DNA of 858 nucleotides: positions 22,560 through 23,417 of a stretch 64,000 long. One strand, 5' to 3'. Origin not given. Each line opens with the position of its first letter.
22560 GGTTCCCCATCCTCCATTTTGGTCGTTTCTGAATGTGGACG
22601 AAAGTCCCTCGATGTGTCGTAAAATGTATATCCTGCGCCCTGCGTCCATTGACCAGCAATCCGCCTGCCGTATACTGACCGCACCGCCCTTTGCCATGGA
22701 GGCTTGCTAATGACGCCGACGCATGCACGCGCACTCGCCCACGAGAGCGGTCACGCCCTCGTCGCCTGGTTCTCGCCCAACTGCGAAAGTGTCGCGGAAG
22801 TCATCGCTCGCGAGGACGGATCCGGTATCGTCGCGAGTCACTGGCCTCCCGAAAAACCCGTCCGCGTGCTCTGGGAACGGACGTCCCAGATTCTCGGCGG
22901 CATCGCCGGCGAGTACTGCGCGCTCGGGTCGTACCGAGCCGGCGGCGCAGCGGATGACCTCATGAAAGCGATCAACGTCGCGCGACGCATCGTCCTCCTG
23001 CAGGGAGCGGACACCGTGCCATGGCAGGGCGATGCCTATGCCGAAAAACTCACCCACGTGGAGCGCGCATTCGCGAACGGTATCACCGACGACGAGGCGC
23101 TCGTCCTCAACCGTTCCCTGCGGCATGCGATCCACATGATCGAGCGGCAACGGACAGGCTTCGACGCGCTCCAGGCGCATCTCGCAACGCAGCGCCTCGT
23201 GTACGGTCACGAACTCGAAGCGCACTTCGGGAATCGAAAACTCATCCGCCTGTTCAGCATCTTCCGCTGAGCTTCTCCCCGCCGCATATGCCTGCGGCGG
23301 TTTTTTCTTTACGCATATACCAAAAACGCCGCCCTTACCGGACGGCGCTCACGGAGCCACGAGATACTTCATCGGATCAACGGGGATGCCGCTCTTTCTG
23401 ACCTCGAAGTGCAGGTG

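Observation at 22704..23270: Orphan FtsH-type M41 peptidase domain with no AAA ATPase, expressed from its own strong promoter in an AT-rich island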

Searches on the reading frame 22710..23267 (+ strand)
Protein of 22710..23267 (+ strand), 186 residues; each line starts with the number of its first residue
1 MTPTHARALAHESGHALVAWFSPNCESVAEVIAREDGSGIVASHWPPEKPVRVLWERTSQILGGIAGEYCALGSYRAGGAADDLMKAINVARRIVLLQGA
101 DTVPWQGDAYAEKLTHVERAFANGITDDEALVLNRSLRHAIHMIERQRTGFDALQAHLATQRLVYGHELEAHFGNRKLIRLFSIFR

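Call 4: search_protein_families(library=pfam, proteins=[window:22710-23267:+], max_evalue=10)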
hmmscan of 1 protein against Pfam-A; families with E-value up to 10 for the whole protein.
window:22710-23267:+ (186 aa): 3 families
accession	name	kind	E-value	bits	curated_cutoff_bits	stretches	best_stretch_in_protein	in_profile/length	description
PF01434.24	Peptidase_M41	-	5.2e-11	43.2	29.9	1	11-168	14-187/191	Peptidase family M41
PF13398.12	Peptidase_M50B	-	0.024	14.8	26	1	6-43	23-58/201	Peptidase M50B-like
PF21773.2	ODAD1_CC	-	0.31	10.5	27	1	128-160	19-51/287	ODAD1 central coiled coil region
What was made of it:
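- On Peptidase family M41 (Pfam PF01434 / MEROPS M41 fold): 43.2 bits against gathering 29.9, E = 5.2e-11, profile positions 14-187 of 191 (call 4).
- On FtsH proper (ATP-dependent zinc metalloprotease, NCBIfam TIGR01241): No AAA Pfam hit (call 4).
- Closest known: FtsH. Same: Near full-length match to the Pfam domain (call 4).
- Closest known: ImmA/IrrE. Different: No M78 hit at E <= 10 (call 4).
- Checked: Pfam PF01434 Peptidase_M41: E = 5.2e-11, 43.2 bits against a cut-off of 29.9, profile positions 14-187 of 191 (call 4).
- Pfam M41 above gathering, near full length (call 4).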

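Call 5: search_protein_families(library=ncbifam, proteins=[window:22710-23267:+], max_evalue=10)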
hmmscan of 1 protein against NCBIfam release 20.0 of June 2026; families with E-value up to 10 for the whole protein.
window:22710-23267:+ (186 aa): 1 family
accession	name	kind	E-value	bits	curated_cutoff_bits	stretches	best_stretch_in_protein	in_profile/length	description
TIGR01241.2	FtsH_fam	equivalog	1.5e-08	33.9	600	1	10-100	423-517/598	ATP-dependent zinc metalloprotease FtsH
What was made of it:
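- On FtsH proper (ATP-dependent zinc metalloprotease, NCBIfam TIGR01241): 33.9 bits against the 600-bit cut-off (call 5).
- Closest known: FtsH. Different: It scores 33.9 bits against the 600-bit cut-off of the FtsH equivalog TIGR01241 (call 5).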

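Call 9: find_homologous_proteins(query=window:22710-23267:+)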
Query window:22710-23267:+ (186 aa): 5 proteins with E <= 0.001 among 690 candidates.
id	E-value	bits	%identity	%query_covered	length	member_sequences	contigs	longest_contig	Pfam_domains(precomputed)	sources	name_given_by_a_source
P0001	3.0e-120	417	100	100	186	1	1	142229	PF01434.25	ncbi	-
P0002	5.2e-66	240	61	100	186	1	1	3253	PF01434.25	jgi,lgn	jgi:ATP-dependent Zn protease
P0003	1.4e-64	235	58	100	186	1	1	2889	PF01434.25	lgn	-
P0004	7.4e-9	54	33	91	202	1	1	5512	PF01434.25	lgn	-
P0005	2.9e-5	42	40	46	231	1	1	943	PF01434.25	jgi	jgi:cell division protease FtsH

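Call 10: find_encoding_contigs(protein=P0001, flank=10000, max_places=4)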
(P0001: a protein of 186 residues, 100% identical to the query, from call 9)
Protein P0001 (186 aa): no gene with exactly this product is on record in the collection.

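Call 11: find_encoding_contigs(protein=P0002, flank=10000, max_places=4)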
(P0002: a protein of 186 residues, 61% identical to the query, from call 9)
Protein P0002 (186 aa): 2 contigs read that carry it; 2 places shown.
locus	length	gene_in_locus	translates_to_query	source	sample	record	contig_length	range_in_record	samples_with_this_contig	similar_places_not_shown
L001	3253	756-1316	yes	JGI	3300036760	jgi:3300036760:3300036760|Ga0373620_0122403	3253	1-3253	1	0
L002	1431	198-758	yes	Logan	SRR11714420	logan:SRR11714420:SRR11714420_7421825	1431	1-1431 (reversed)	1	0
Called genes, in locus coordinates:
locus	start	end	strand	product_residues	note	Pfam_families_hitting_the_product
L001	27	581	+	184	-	-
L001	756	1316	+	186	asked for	PF01434:Peptidase_M41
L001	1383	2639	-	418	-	PF01551:Peptidase_M23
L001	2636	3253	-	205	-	?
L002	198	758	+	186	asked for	PF01434:Peptidase_M41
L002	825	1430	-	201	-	?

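Call 12: find_encoding_contigs(protein=P0003, flank=10000, max_places=4)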
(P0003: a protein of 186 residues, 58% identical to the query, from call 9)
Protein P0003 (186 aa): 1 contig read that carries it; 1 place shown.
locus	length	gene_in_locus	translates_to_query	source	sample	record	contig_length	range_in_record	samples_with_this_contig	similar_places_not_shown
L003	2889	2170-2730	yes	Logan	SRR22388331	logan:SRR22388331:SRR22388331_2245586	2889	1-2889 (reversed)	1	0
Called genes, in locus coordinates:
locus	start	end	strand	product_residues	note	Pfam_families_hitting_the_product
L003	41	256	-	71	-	-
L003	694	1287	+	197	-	PF01434:Peptidase_M41 (faint)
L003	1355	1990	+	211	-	-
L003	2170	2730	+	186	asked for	PF01434:Peptidase_M41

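Call 13: find_encoding_contigs(protein=P0004, flank=10000, max_places=4)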
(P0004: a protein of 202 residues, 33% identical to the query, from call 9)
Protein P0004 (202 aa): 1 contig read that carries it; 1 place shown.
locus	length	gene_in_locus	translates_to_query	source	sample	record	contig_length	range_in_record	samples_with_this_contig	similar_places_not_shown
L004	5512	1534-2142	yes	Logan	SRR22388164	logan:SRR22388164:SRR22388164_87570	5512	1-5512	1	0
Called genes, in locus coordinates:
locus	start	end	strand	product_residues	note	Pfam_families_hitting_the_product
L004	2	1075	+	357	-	?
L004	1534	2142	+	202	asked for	PF01434:Peptidase_M41 (weak)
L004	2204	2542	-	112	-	-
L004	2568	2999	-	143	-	-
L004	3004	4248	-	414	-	PF01551:Peptidase_M23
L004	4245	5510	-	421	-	?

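Call 19: find_related_loci(query=A1, collection=genome_contigs, flank=10000)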
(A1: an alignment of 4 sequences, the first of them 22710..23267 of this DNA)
Query A1 (186 aa) in genome_contigs; peptide patterns used: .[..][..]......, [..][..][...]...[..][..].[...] (x = any residue, [..] = any of these).
285 stretches matched a pattern; 3 encode a relative of the query (tblastn E <= 1e-3); 3 distinct loci.
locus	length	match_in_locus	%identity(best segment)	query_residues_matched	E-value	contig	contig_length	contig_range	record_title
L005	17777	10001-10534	31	7-169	5e-12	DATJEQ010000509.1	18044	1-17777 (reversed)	MAG TPA_asm: Polyangiaceae bacterium isolate SMAG_U15437 k141_913019, whole genome shotgun sequence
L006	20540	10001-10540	27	7-171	4e-9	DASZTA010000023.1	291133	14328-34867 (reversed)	MAG TPA_asm: Polyangiaceae bacterium isolate SMAG_U6064 k141_819675, whole genome shotgun sequence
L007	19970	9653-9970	37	7-99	3e-6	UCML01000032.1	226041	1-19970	Rhizobiales bacterium isolate R129_J genome assembly, contig: contig_32, whole genome shotgun sequence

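Call 26: search_protein_representatives(alignment_id=A1)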
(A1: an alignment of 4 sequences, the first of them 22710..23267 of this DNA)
Query: 4 sequences, 186 profile positions. Proteins with E-value up to 0.001 (for the whole library): 1796; up to 1e-10: 329; up to 1e-30: 5. The best 150 are listed.
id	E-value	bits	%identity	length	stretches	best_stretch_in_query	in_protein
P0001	4.3e-95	333.0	-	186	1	1-186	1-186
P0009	1.8e-51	190.7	-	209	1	4-184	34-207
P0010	2.6e-34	134.9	-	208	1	7-184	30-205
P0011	2.7e-32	128.3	-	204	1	4-176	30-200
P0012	2.1e-31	125.4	-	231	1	5-186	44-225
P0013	3.7e-30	121.3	-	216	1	6-176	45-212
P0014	2.4e-28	115.4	-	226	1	6-180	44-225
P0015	3.0e-28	115.1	-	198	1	4-177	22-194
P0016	3.5e-28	114.9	-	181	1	6-179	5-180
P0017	4.4e-28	114.5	-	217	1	3-182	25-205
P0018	1.0e-26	110.1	-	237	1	7-176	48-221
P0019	7.3e-26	107.3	-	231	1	5-177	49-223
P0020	8.5e-26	107.1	-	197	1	3-177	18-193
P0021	8.7e-26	107.0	-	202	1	5-176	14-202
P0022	9.5e-26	106.9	-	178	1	6-177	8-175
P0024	1.8e-25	106.0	-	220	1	4-180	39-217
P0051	6.0e-23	97.8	-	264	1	4-182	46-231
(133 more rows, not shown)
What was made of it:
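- The exhaustive search gave 1796 hits at E <= 1e-3, and the best 150 are all 147-284 aa (call 26).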

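Call 29: search_protein_families(library=padloc, proteins=[window:22710-23267:+, P0009, P0014, P0024, P0016], max_evalue=1)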
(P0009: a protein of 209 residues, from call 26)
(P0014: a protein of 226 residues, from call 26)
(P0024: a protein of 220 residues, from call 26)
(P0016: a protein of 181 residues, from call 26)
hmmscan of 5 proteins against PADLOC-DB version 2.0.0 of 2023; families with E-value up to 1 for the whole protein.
window:22710-23267:+ (186 aa): 0 families

P0009 (209 aa): 0 families

P0014 (226 aa): 0 families

P0024 (220 aa): 0 families

P0016 (181 aa): 0 families
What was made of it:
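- On Known anti-phage defence systems (PADLOC-DB 2.0): 0 families at E <= 1 for the window protein and for four diverse family members (call 29).
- No PADLOC model matches (call 29).
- Tried and rejected: Defence-system membership: none (call 29).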

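Call 30: search_protein_families(library=phrogs, proteins=[window:22710-23267:+, P0009, P0014, P0024, P0016], max_evalue=1)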
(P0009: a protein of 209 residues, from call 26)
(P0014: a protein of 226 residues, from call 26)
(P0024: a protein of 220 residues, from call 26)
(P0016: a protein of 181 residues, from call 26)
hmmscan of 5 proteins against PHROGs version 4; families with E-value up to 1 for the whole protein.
window:22710-23267:+ (186 aa): 1 family
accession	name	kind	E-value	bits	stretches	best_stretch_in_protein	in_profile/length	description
phrog_30773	-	unknown function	0.00021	20.7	1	10-101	425-523/666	-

P0009 (209 aa): 1 family
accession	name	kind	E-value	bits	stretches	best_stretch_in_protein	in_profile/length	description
phrog_30773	-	unknown function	0.0078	15.6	1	156-200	563-607/666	-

P0014 (226 aa): 3 families
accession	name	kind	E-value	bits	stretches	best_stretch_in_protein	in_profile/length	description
phrog_30773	-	unknown function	3.2e-06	26.8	1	45-142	422-517/666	-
phrog_7898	-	unknown function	0.17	13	1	10-27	5-22/68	-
phrog_33416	-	unknown function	0.44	11.9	1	1-25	18-42/66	-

P0024 (220 aa): 1 family
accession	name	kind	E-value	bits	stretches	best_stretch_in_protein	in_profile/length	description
phrog_30773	-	unknown function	1.3e-08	34.7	1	37-209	417-606/666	-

P0016 (181 aa): 1 family
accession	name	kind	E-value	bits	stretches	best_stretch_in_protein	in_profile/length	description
phrog_30773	-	unknown function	5.8e-05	22.6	1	7-104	423-523/666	-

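Call 32: find_homologous_proteins(query=A2, max_evalue=1e-8)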
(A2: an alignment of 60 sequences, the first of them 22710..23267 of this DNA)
Query A2 (60 sequences) (186 aa, profile of the alignment): 124 proteins with E <= 1e-8 among 8000 candidates; the best 120 are listed.
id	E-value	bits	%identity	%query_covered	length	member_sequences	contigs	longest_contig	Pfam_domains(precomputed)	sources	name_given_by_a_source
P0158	9.1e-57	210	27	94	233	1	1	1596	PF01434.25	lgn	-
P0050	1.0e-54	203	30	94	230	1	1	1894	PF01434.25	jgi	jgi:hypothetical protein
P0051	2.3e-53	199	24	96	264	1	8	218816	PF01434.25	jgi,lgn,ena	jgi:ATP-dependent Zn protease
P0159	2.1e-52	195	28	96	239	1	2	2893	PF01434.25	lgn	-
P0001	1.5e-51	193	100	100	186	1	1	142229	PF01434.25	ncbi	-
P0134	1.8e-51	192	24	98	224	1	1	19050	PF01434.25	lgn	-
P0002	3.8e-51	191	61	100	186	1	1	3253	PF01434.25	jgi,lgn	jgi:ATP-dependent Zn protease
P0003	1.1e-50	190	58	100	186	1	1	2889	PF01434.25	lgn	-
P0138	2.1e-50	189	27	98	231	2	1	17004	PF01434.25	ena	-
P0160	4.8e-50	188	26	98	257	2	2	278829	PF01434.25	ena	-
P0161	5.0e-50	188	24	92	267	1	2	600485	PF01434.25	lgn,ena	-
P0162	8.3e-50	187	26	97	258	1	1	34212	PF01434.25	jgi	jgi:ATP-dependent Zn protease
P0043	1.4e-49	186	29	53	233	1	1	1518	PF01434.25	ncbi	-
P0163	1.7e-49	186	24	98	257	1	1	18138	PF01434.25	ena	-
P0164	2.1e-49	186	23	96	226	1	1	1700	PF01434.25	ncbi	ncbi:MAG: hypothetical protein ACREHV_16970 [Rhizomicrobium sp.]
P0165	3.5e-49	185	24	90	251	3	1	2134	PF01434.25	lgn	-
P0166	6.6e-49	184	24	92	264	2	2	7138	PF01434.25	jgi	jgi:hypothetical protein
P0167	1.3e-48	183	24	96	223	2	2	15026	PF01434.25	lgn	-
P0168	1.8e-47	179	23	97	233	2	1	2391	PF01434.25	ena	-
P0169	2.2e-47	179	23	96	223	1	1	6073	PF01434.25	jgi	jgi:hypothetical protein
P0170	6.7e-47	177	30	41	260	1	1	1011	PF01434.25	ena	-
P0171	1.8e-46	176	22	96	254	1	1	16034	PF01434.25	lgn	-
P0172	3.4e-46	175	26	94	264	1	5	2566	PF01434.25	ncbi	-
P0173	3.4e-46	175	23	92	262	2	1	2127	PF01434.25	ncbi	-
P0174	3.7e-46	175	24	95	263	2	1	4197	PF01434.25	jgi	-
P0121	2.5e-45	172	28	95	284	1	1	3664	PF01434.25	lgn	-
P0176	5.7e-45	171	27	94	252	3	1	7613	PF01434.25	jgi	-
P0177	1.1e-44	170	29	97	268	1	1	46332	PF01434.25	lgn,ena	-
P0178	4.9e-44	168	26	96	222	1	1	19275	PF01434.25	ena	-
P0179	7.6e-44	167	25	94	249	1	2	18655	PF01434.25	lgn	-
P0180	3.0e-43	165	26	94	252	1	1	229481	PF01434.25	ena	-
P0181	1.5e-42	163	27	97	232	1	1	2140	PF01434.25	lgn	-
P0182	2.1e-42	163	42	14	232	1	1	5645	PF01434.25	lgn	-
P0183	2.5e-42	162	23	94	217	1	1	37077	PF01434.25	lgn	-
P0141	6.2e-42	161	31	90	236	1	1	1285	PF01434.25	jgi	jgi:ATP-dependent Zn protease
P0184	1.3e-41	160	26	91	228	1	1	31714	PF01434.25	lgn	-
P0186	2.5e-40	156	27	97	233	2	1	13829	PF01434.25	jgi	jgi:hypothetical protein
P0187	4.9e-38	148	25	93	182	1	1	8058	PF01434.25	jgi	jgi:ATP-dependent Zn protease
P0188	8.0e-38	148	28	97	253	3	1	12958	PF01434.25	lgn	-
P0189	2.4e-36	143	23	95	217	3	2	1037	PF01434.25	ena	-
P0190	2.0e-35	140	24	94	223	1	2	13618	PF01434.25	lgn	-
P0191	2.5e-29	120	31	47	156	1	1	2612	PF01434.25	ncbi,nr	ncbi:MAG TPA: hypothetical protein VFA98_01800, partial [Thermoanaerobaculia bacterium]|nr:hypotheti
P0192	1.9e-18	84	47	8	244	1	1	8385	PF01434.25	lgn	-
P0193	2.3e-18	84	27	85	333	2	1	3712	PF00004.36,PF17862.8,PF01434.25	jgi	jgi:cell division protease FtsH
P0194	6.0e-18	83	21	90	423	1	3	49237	PF00004.36,PF17862.8,PF01434.25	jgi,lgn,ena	jgi:AFG3 family protein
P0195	6.1e-18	83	26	65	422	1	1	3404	PF00004.36,PF17862.8,PF01434.25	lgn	-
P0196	6.7e-18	83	47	8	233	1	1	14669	PF01434.25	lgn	-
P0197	2.9e-17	81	-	-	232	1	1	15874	PF01434.25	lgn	-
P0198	3.5e-17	80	31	46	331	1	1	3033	PF17862.8,PF01434.25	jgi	jgi:cell division protease FtsH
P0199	7.8e-17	79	28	48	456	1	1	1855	PF00004.36,PF05496.19,PF17862.8,PF01434.25,PF13191.13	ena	-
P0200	8.4e-17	79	32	48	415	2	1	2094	PF23902.1,PF00004.36,PF17862.8,PF01434.25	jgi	jgi:cell division protease FtsH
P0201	1.2e-16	79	53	10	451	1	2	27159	PF00004.36,PF05496.19,PF17862.8,PF01434.25,PF13191.13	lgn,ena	-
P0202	6.3e-16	76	30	46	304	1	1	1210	PF17862.8,PF01434.25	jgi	jgi:cell division protease FtsH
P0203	1.0e-15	75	27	76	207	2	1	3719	PF01434.25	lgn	-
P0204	1.1e-15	75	31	51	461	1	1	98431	PF00004.36,PF17862.8,PF01434.25,PF07728.21,PF13191.13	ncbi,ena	-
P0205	1.3e-15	75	-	-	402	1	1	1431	PF00004.36,PF01434.25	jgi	jgi:ATP-dependent Zn protease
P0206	3.5e-15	74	36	49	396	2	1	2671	PF00004.36,PF17862.8,PF01434.25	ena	-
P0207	1.1e-14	72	-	-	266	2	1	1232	PF17862.8,PF01434.25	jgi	jgi:cell division protease FtsH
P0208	1.4e-14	72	-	-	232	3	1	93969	PF01434.25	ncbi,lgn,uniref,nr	ncbi:ATP-dependent Zn protease [Mesorhizobium sp.]|uniref:ATP-dependent Zn protease n=1 Tax=Mesorhiz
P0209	1.8e-14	71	27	32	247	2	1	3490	PF01434.25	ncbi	ncbi:hypothetical protein ACX3P0_25030 [Mesorhizobium sp. A556]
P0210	2.0e-14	71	-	-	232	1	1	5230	PF01434.25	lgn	-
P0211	2.7e-14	71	31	61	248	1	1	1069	PF01434.25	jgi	jgi:ATP-dependent Zn protease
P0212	3.7e-14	70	24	92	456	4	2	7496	PF00004.36,PF01434.25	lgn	-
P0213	3.9e-14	70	-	-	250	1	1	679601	PF01434.25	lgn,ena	-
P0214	9.9e-14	69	88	4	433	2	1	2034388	PF00004.36,PF17862.8,PF01434.25,PF13191.13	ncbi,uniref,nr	ncbi:AAA family ATPase [Breoghania sp.]|uniref:AAA family ATPase n=1 Tax=Breoghania sp. TaxID=206537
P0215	1.9e-13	68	23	44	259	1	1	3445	PF01434.25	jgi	jgi:cell division protease FtsH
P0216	2.0e-13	68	-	-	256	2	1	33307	PF01434.25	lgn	-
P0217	2.4e-13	68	-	-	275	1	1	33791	PF01434.25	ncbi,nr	ncbi:MAG: hypothetical protein E5X77_09500 [Mesorhizobium sp.]|nr:MAG: hypothetical protein E5X77_09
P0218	2.4e-13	68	23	77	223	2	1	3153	PF01434.25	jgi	jgi:cell division protease FtsH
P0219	3.1e-13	67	-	-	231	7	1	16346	PF01434.25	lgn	-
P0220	4.3e-13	67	34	46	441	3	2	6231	PF00004.36,PF01434.25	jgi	jgi:ATP-dependent Zn protease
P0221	4.6e-13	67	28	48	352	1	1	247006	PF00004.36,PF17862.8,PF01434.25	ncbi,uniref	ncbi:unnamed protein product [Meloidogyne enterolobii]|uniref:Uncharacterized protein n=1 Tax=Meloid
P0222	5.1e-13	67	-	-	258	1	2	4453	PF01434.25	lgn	-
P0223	6.1e-13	66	24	46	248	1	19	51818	PF01434.25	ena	-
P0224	6.6e-13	66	-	-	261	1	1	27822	PF17862.8,PF01434.25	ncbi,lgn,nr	ncbi:MAG: ATP-dependent Zn protease [Hyphomicrobiales bacterium]|nr:ATP-dependent Zn protease [Hypho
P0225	7.6e-13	66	37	48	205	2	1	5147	PF01434.25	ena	-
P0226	9.7e-13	66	-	-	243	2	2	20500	PF01434.25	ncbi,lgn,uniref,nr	ncbi:hypothetical protein [Pseudorhizobium flavum]|uniref:Cell division protease FtsH n=2 Tax=Pseudo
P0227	1.0e-12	66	24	95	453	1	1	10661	PF00004.36,PF17862.8,PF01434.25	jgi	jgi:ATP-dependent Zn protease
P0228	1.2e-12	65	26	46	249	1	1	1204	PF01434.25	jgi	jgi:cell division protease FtsH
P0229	1.3e-12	65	21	86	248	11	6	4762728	PF01434.25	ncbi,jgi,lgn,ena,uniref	ncbi:MAG: ATP-dependent Zn protease [Allorhizobium sp.]|jgi:cell division protease FtsH|uniref:ATP-d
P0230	2.1e-12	65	29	49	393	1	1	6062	PF00004.36,PF17862.8,PF01434.25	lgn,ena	-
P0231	2.8e-12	64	29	53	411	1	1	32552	PF01434.25,PF10431.16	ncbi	-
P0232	2.8e-12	64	-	-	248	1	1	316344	PF01434.25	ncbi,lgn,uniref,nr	ncbi:ATP-dependent Zn protease [Rhizobium sp. TH135]|uniref:ATP-dependent Zn protease n=1 Tax=Rhizob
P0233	3.4e-12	64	-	-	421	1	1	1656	PF00004.36,PF01434.25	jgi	jgi:ATP-dependent Zn protease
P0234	3.7e-12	64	31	16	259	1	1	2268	PF01434.25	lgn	-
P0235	7.2e-12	63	25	84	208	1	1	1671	PF01434.25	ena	-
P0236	2.2e-11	61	-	-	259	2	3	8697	PF01434.25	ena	-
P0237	2.9e-11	61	25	87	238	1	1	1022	PF01434.25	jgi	jgi:ATP-dependent Zn protease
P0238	3.1e-11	61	-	-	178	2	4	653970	PF01434.25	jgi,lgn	jgi:cell division protease FtsH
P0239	3.2e-11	61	-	-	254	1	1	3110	PF17862.8,PF01434.25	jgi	jgi:ATP-dependent Zn protease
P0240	3.5e-11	61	-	-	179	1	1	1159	PF01434.25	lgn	-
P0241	4.4e-11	60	24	93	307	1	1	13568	PF17862.8,PF01434.25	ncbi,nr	ncbi:MAG: cell division protein FtsH, partial [Gemmatimonadetes bacterium]|nr:cell division protein 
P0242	4.5e-11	60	39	18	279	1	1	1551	PF17862.8,PF01434.25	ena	-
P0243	5.1e-11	60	26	53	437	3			PF00004.36,PF01434.25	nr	nr:AAA family ATPase [Rhizobium leucaenae]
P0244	5.5e-11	60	34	45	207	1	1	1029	PF01434.25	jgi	jgi:ATP-dependent Zn protease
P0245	1.0e-10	59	47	10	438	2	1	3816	PF00004.36,PF01434.25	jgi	-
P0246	1.1e-10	59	26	46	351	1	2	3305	PF00004.36,PF01434.25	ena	-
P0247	1.2e-10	59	29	46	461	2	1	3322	PF00004.36,PF17862.8,PF01434.25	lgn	-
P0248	1.2e-10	59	-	-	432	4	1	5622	PF00004.36,PF13401.13,PF01434.25,PF13191.13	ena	-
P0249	1.2e-10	59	53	9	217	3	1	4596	PF01434.25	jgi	jgi:ATP-dependent Zn protease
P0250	1.6e-10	59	33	23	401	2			PF00004.36,PF17862.8,PF01434.25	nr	nr:AAA family ATPase [Rhizobium leguminosarum]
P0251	1.6e-10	59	63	10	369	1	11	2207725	PF17862.8,PF01434.25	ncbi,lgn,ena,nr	ncbi:MAG: hypothetical protein KKB66_13475 [Alphaproteobacteria bacterium]|nr:hypothetical protein [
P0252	1.7e-10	58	-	-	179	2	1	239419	PF01434.25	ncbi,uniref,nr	ncbi:hypothetical protein [Mesorhizobium captivum]|uniref:hypothetical protein n=1 Tax=Mesorhizobium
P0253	2.0e-10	58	-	-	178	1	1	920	PF01434.25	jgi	-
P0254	2.4e-10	58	27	48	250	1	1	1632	PF01434.25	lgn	-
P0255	2.9e-10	58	26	87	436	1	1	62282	PF13671.13,PF00004.36,PF01434.25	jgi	jgi:ATP-dependent Zn protease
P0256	3.2e-10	58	-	-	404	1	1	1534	PF00004.36,PF01434.25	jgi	-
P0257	4.0e-10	57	28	45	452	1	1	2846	PF00004.36,PF01434.25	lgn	-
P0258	4.8e-10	57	28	25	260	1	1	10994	PF17862.8,PF01434.25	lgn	-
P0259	8.5e-10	56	27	48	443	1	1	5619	PF00004.36,PF01434.25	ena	-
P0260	8.7e-10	56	-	-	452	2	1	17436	PF00004.36,PF17862.8,PF01434.25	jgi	jgi:ATP-dependent Zn protease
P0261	1.0e-9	56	32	58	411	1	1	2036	PF13173.13,PF23902.1,PF00004.36,PF17862.8,PF01434.25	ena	-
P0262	1.0e-9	56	24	99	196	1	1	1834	PF01434.25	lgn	-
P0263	1.1e-9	56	27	92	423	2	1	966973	PF00004.36,PF01434.25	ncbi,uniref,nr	ncbi:AAA family ATPase [Belnapia rosea]|uniref:AAA family ATPase n=1 Tax=Belnapia rosea TaxID=938405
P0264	1.5e-9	55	32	37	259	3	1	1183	PF01434.25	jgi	-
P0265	1.8e-9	55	27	53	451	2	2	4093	PF00004.36,PF01434.25,PF13191.13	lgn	-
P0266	1.8e-9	55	25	89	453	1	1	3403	PF00004.36,PF01434.25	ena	-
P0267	3.6e-9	54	-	-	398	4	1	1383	PF00004.36,PF01434.25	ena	-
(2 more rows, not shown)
